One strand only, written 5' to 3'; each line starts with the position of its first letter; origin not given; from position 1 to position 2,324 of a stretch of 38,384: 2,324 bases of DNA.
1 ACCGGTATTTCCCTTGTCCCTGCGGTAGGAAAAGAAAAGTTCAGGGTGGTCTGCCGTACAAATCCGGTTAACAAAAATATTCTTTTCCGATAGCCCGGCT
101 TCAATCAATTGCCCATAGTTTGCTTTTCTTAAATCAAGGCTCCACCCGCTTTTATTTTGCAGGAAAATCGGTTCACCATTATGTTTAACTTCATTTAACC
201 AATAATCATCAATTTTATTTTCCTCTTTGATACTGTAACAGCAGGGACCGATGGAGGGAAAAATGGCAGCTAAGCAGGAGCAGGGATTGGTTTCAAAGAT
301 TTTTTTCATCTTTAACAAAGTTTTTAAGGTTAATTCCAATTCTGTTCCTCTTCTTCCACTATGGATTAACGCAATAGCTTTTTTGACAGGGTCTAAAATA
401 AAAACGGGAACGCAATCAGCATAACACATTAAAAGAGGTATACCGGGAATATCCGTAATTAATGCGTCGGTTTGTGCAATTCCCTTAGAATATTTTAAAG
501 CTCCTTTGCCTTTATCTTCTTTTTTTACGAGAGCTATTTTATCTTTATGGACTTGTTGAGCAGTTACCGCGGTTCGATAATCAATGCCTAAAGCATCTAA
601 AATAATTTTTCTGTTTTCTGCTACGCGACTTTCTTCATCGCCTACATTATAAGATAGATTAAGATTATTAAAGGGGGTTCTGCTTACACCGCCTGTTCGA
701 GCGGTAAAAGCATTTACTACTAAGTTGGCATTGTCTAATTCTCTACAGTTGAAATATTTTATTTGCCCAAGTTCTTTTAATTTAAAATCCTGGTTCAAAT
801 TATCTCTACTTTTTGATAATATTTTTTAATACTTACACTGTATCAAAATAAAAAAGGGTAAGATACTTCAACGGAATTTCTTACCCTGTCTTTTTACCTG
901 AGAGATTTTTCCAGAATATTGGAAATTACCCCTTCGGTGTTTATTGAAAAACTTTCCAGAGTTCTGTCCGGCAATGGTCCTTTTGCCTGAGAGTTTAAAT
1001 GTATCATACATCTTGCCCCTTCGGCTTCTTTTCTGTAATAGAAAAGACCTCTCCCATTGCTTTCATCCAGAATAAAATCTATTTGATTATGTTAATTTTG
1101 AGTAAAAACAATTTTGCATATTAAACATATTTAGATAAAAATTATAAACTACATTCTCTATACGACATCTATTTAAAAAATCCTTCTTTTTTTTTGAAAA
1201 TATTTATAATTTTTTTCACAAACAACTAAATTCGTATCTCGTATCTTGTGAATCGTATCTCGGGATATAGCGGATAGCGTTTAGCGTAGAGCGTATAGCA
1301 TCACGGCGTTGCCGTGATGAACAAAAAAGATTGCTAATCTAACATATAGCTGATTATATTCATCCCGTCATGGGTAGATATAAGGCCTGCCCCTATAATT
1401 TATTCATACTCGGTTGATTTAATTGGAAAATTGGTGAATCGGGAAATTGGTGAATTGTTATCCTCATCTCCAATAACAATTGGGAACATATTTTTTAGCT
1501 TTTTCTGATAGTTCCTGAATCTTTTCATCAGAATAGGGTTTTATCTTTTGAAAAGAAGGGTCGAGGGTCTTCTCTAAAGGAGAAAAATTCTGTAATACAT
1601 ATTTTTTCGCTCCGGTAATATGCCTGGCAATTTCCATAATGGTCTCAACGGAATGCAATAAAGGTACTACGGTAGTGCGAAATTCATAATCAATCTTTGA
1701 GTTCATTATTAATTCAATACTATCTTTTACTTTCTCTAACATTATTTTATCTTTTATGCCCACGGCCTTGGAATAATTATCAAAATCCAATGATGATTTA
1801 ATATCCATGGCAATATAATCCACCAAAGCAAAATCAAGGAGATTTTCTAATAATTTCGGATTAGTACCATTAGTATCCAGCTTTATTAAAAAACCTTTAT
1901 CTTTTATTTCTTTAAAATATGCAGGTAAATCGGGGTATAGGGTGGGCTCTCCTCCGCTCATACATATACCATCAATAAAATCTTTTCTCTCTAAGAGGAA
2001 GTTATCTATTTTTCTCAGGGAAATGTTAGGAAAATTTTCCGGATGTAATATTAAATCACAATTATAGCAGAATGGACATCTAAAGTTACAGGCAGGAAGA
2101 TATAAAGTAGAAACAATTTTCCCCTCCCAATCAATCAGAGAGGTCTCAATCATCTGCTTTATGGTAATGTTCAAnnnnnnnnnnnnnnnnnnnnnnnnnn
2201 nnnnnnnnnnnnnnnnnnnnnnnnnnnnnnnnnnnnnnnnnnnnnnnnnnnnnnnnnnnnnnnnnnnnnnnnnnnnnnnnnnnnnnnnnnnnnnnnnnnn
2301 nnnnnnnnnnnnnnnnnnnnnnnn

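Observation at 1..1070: Tandem glycine riboswitch (ON-type, terminator platform) wired to a YfiH/PgeF-family gene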

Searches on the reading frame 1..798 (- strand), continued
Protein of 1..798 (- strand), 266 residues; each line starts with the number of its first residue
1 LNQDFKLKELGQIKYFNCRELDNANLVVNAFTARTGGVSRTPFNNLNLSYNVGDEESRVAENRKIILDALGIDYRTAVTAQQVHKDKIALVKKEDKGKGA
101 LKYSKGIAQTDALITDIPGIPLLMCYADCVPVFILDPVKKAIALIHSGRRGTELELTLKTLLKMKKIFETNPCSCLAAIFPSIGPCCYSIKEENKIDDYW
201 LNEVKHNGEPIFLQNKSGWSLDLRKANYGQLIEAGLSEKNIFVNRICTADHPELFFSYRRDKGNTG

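Call 70: search_solved_structures(query=window:1-798:-, max_evalue=1e-10, show_alignments=2)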
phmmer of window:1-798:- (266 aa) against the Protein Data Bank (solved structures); distinct sequences matched with E-value up to 1e-10: 11.
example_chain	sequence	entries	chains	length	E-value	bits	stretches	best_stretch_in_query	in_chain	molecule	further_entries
6dzd_A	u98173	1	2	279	5.1e-47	163.4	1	24-266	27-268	hypothetical protein YfiH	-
6t0y_A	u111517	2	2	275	7.4e-41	143.2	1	28-266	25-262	Polyphenol oxidase | YlmD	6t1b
1t8h_A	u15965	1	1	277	7.5e-41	143.2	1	28-266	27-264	YlmD protein sequence homologue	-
7fbg_A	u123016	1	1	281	1.9e-37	132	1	20-266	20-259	Purine nucleoside phosphorylase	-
1z9t_A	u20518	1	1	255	1.3e-18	70.3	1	31-263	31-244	Hypothetical UPF0124 protein yfiH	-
1u05_A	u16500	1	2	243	1.8e-18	69.9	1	31-263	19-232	orf, conserved hypothetical protein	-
1xaf_A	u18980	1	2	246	1.9e-18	69.8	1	31-263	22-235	orf, conserved hypothetical protein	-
7f3v_A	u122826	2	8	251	2.3e-17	66.2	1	31-263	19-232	Purine nucleoside phosphorylase YfiH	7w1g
1rw0_A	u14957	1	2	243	2.6e-17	66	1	31-263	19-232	conserved hypothetical protein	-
1xfj_A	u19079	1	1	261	8.6e-13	51.2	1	27-192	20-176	conserved hypothetical protein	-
1rv9_A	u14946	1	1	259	2.8e-12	49.5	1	28-262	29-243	conserved hypothetical protein NMB0706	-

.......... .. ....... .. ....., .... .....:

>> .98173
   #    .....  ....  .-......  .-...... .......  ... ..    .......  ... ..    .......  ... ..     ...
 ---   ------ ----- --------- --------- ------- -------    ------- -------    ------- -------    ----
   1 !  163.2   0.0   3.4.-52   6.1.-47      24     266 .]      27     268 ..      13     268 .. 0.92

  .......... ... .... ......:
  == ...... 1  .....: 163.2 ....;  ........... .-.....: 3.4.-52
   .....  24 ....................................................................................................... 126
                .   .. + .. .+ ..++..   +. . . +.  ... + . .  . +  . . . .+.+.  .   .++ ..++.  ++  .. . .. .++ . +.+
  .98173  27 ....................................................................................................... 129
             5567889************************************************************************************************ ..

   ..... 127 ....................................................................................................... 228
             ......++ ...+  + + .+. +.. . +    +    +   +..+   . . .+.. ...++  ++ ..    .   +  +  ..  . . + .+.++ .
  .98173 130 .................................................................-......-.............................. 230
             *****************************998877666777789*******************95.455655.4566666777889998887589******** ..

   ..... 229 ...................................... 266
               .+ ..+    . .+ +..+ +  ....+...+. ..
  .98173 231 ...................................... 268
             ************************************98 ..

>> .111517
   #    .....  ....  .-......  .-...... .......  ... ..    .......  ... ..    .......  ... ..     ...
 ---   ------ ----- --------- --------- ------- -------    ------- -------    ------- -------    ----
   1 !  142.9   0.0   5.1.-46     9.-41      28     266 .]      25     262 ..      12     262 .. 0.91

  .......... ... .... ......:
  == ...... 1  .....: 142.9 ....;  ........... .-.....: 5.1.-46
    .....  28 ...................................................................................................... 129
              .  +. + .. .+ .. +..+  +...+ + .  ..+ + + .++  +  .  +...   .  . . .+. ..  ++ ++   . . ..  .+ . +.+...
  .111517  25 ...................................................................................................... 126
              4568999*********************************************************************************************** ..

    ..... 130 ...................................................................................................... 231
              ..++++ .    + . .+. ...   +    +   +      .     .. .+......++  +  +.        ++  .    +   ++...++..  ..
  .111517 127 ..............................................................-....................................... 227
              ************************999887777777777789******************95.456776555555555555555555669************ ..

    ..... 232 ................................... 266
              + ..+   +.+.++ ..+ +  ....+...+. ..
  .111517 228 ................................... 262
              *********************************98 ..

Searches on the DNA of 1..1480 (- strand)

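Call 4: search_rna_families(source=window, start=780, end=1480, threshold=evalue, max_evalue=1, show_alignments=4)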
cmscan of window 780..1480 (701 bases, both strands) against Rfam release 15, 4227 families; matches with E-value up to 1: 1.
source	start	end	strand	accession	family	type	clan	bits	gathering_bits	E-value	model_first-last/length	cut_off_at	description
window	882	1070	-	RF03166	glycine-GGAnGA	Cis-reg; riboswitch;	CL00125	90.8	110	1.2e-19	1-177/177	no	glycine-GGAnGA riboswitch aptamer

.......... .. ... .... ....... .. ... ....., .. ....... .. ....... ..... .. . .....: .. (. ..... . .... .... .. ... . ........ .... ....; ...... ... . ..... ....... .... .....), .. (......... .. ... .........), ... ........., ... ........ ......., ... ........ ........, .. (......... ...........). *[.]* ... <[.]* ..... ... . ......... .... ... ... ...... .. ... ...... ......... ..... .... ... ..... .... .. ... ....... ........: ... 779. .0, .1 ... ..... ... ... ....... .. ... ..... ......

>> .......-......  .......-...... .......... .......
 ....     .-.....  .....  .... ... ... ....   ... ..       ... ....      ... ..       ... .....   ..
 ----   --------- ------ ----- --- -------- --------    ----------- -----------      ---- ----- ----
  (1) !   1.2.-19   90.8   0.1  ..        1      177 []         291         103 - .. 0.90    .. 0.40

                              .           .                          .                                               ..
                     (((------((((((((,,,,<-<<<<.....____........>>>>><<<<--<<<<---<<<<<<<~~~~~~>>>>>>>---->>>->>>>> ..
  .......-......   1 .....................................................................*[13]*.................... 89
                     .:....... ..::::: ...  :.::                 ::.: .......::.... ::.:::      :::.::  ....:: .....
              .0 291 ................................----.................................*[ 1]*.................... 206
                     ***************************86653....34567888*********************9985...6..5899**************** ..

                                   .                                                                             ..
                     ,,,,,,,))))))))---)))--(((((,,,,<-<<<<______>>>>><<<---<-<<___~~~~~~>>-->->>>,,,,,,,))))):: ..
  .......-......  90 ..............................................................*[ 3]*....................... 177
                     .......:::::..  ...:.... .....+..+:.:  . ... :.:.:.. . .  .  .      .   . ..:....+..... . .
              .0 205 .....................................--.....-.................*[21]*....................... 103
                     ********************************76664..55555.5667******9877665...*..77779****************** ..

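Call 15: search_rna_families(sources=[L003, L004, L005, L006, L007, L008, L009, L010, L011], threshold=gathering)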
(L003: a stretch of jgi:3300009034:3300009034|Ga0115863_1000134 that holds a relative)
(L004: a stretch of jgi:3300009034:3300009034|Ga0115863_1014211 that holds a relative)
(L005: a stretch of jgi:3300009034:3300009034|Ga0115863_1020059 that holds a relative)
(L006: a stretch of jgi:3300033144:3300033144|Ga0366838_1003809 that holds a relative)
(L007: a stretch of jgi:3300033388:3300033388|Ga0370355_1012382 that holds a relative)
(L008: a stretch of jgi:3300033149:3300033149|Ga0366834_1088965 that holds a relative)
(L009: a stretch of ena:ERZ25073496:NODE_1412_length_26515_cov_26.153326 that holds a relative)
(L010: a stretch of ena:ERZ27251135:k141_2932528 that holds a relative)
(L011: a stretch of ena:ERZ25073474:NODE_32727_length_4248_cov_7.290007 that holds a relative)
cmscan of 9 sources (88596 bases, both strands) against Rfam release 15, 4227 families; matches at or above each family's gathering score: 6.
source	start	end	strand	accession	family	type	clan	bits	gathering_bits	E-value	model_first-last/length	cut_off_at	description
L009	7733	7834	+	RF00504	Glycine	Cis-reg; riboswitch;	CL00125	65.2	32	3.8e-11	1-94/94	no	Glycine riboswitch aptamer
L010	3129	3230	+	RF00504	Glycine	Cis-reg; riboswitch;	CL00125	65.2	32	3.8e-11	1-94/94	no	Glycine riboswitch aptamer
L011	2351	2452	+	RF00504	Glycine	Cis-reg; riboswitch;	CL00125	65.2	32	3.8e-11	1-94/94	no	Glycine riboswitch aptamer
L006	7733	7834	+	RF00504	Glycine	Cis-reg; riboswitch;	CL00125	63.2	32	1.3e-10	1-94/94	no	Glycine riboswitch aptamer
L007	3472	3573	+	RF00504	Glycine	Cis-reg; riboswitch;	CL00125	63.2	32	1.3e-10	1-94/94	no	Glycine riboswitch aptamer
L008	7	108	+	RF00504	Glycine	Cis-reg; riboswitch;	CL00125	59.4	32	1.3e-09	1-94/94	no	Glycine riboswitch aptamer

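Call 22: search_rna_families(sources=[L009], threshold=evalue, max_evalue=5)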
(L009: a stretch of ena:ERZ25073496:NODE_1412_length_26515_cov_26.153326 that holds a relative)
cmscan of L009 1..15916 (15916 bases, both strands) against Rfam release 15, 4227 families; matches with E-value up to 5: 6.
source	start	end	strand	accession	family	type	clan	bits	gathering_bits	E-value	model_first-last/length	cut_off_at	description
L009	7729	7917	+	RF03166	glycine-GGAnGA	Cis-reg; riboswitch;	CL00125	91.9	110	1.5e-18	1-177/177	no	glycine-GGAnGA riboswitch aptamer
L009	10814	10885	-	RF02579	tsr26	Gene; sRNA;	-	25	141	3.7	1-122/122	no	S. aureus tsr26 small RNA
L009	8772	8866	+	RF01420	snoR113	Gene; snRNA; snoRNA; CD-box;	-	20.3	47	2.6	1-103/103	no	Small nucleolar RNA snoR113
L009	8690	8833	+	RF02670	scaDm46E3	Gene; snRNA; snoRNA; scaRNA;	-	19.7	61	2.3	1-137/137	no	small Cajal body-specific RNA Dm46E3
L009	5439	5493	+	RF01119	sR32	Gene; snRNA; snoRNA; CD-box;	-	17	40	1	1-57/57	no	Small nucleolar RNA sR32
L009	8913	9018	-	RF01460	rliH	Gene; sRNA;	-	13.9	100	3.6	1-429/429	no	Listeria sRNA rliH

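Call 25: search_rna_families(sources=[L012, L013, L014, L015, L016, L017, L018, L019, L020, L021, L022, L023, L024, L025, L026], threshold=gathering)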
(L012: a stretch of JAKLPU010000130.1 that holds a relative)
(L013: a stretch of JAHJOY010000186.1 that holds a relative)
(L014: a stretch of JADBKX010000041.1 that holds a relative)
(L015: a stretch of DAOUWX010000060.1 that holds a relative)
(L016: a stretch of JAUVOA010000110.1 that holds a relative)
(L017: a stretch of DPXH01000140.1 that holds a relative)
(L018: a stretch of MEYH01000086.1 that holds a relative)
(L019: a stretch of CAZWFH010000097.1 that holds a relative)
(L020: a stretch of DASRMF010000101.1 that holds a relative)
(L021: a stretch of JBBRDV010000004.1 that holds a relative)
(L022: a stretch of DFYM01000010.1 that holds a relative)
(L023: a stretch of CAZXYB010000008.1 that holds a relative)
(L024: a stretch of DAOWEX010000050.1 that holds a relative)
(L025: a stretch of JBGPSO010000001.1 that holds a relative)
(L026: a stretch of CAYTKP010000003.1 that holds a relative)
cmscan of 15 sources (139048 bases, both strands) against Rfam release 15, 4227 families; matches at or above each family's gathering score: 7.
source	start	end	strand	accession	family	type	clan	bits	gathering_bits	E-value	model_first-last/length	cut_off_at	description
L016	442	543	+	RF00504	Glycine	Cis-reg; riboswitch;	CL00125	63.8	32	1.4e-10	1-94/94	no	Glycine riboswitch aptamer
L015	1753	1854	+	RF00504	Glycine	Cis-reg; riboswitch;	CL00125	63.3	32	1.9e-10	1-94/94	no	Glycine riboswitch aptamer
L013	4173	4274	+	RF00504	Glycine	Cis-reg; riboswitch;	CL00125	63.1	32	2.2e-10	1-94/94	no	Glycine riboswitch aptamer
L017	3036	3137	+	RF00504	Glycine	Cis-reg; riboswitch;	CL00125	62.4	32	3.4e-10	1-94/94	no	Glycine riboswitch aptamer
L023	5830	5923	+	RF00504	Glycine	Cis-reg; riboswitch;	CL00125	59.3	32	2.1e-09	1-94/94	no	Glycine riboswitch aptamer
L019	1834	1927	+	RF00504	Glycine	Cis-reg; riboswitch;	CL00125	58.4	32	3.7e-09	1-94/94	no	Glycine riboswitch aptamer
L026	5847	5940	+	RF00504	Glycine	Cis-reg; riboswitch;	CL00125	45.5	32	9.3e-06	1-94/94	no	Glycine riboswitch aptamer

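Call 69: search_rna_families(source=window, start=880, end=968, threshold=gathering, show_alignments=1)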
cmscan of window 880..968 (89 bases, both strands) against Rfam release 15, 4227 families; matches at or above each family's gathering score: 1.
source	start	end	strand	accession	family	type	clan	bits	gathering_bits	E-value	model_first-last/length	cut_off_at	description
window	883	962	-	RF00504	Glycine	Cis-reg; riboswitch;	CL00125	48.5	32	9.7e-10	8-87/94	no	Glycine riboswitch aptamer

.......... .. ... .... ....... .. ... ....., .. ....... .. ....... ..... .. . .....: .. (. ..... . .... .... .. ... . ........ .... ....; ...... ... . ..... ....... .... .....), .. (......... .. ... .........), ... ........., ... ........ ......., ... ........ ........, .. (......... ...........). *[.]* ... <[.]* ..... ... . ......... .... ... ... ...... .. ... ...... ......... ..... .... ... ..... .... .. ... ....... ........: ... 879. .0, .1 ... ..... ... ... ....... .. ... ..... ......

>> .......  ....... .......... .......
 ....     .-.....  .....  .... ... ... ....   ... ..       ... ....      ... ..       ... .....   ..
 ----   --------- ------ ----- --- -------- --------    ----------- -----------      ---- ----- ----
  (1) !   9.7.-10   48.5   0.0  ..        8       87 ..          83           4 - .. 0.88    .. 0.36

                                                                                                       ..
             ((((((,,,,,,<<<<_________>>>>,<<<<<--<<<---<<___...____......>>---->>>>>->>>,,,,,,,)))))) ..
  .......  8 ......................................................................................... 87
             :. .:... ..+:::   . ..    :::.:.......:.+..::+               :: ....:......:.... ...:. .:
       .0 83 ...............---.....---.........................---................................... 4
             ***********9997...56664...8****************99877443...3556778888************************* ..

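Call 73: search_rna_families(sources=[L028, L029, L031, L032, L036, L043, L046, L047, L048, L052, L055, L056, L066, L081, L083, L087, L089, L085, L074], threshold=gathering)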
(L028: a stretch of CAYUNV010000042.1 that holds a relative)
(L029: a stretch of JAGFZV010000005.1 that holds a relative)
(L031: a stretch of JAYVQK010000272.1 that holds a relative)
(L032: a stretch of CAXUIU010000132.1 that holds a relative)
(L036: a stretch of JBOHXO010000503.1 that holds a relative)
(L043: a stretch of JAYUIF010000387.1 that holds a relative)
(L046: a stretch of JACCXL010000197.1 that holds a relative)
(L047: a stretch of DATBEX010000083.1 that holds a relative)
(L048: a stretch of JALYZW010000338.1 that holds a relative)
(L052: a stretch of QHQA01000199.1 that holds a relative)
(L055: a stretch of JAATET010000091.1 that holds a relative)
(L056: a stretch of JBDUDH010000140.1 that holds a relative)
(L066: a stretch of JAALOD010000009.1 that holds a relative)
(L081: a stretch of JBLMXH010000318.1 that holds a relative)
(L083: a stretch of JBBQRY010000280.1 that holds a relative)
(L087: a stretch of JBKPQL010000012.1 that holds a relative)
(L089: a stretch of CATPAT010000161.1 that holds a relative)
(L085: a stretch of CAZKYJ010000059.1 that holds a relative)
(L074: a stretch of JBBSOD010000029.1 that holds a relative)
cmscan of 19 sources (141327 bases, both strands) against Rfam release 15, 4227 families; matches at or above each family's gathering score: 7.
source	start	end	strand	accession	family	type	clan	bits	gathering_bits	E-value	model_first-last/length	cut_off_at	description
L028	10530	10747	+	RF00230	T-box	Cis-reg; leader;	-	101.4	93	7.2e-21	1-219/219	no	T-box leader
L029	10532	10750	+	RF00230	T-box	Cis-reg; leader;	-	96.1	93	1.7e-19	1-219/219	no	T-box leader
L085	946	1018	-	RF00005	tRNA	Gene; tRNA;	CL00001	72.4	29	1.5e-13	1-71/71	no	tRNA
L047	2168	2255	-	RF00005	tRNA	Gene; tRNA;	CL00001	61.6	29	1.4e-10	1-71/71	no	tRNA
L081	2132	2219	-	RF00005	tRNA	Gene; tRNA;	CL00001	61.6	29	1.4e-10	1-71/71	no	tRNA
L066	2230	2317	-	RF00005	tRNA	Gene; tRNA;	CL00001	61.2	29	1.9e-10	1-71/71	no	tRNA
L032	1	88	-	RF00005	tRNA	Gene; tRNA;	CL00001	60.2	29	3.5e-10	1-71/71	no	tRNA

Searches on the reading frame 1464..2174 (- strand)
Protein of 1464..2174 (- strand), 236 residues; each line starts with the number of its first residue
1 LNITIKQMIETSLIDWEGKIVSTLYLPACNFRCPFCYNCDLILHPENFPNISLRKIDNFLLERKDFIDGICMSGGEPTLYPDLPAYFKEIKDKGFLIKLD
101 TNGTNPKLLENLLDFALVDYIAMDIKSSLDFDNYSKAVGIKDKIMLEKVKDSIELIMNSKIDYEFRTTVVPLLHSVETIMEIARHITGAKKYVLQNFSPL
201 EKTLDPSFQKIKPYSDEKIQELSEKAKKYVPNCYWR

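Call 7: search_protein_families(library=pfam, proteins=[window:1464-2174:-])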
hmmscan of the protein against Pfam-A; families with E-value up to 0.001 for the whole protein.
window:1464-2174:- (236 aa): 2 families
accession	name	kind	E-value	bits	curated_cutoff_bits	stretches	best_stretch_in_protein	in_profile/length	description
PF04055.27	Radical_SAM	-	2e-19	70.8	29.5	1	27-184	5-161/166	Radical SAM superfamily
PF13353.11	Fer4_12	-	3.1e-05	24.7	22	1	21-79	7-65/137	4Fe-4S single cluster domain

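Call 9: find_encoding_contigs(protein=window:1467-2174:-, flank=10000, max_places=6)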
Protein window:1467-2174:- (236 aa): 2 contigs read that carry it; 2 places shown.
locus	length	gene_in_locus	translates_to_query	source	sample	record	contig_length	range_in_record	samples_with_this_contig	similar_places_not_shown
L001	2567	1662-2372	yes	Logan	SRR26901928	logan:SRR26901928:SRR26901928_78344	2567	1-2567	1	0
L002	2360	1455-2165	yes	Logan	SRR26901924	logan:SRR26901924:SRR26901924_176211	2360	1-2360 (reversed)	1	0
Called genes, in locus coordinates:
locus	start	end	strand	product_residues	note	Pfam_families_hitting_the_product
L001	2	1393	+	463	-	?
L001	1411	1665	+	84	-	PF13192:Thioredoxin_3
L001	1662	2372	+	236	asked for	PF04055:Radical_SAM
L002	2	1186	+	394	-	?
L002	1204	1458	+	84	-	PF13192:Thioredoxin_3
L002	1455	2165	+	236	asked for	PF04055:Radical_SAM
